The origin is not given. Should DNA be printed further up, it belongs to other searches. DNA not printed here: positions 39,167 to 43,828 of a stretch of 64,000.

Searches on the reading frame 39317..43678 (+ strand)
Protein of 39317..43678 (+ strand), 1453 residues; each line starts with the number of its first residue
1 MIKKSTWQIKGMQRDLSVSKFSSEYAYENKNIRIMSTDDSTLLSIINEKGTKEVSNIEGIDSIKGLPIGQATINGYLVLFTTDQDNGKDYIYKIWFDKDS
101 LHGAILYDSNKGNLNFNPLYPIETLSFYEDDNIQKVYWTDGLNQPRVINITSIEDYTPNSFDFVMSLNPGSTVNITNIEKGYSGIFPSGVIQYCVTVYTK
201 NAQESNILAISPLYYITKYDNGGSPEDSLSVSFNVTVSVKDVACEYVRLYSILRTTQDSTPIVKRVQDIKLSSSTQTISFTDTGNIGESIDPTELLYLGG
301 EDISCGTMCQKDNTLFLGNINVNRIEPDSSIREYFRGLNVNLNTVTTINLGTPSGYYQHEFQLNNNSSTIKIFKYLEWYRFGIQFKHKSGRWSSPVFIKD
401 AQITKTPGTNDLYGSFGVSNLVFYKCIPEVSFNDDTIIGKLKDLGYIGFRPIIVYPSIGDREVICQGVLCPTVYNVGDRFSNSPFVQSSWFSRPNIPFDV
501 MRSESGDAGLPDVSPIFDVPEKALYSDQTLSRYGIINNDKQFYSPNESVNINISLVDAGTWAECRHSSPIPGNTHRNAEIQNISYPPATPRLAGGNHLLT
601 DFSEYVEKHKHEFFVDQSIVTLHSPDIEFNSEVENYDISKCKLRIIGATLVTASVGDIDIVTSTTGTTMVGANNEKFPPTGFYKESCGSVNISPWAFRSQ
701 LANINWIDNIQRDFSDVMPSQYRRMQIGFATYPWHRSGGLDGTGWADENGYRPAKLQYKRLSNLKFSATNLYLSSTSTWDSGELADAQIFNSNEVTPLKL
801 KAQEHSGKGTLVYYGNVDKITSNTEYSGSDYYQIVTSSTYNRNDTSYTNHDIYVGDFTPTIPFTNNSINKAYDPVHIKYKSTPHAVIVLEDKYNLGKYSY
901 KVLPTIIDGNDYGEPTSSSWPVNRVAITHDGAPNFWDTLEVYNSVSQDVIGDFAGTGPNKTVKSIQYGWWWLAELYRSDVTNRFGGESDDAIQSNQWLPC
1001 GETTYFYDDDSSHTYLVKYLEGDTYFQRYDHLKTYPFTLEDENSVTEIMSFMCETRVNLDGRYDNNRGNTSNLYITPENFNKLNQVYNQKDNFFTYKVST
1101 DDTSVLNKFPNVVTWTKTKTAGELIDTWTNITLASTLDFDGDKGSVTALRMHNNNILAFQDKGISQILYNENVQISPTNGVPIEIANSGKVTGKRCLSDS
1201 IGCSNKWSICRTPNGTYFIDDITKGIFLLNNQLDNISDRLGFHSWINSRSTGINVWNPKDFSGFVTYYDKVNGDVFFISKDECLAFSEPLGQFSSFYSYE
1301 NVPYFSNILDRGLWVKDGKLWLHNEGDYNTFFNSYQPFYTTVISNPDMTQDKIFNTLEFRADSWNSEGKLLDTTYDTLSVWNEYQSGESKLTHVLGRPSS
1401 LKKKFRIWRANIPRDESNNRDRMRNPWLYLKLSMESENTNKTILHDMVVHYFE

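Call 44: search_protein_families(library=pfam, proteins=[window:39317-43678:+], max_evalue=0.1)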
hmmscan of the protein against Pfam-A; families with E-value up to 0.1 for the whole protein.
window:39317-43678:+ (1453 aa): 2 families
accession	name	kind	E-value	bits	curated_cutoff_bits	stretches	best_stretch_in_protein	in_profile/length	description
PF25731.1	crAss_MUZ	-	0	1228.9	27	2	358-1317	437-1223/1224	Crassvirus muzzle protein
PF25729.1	crAss_MUZ_C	-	3.7e-23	82.2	27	1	1326-1415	1-83/83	Crassvirus muzzle protein C-terminal domain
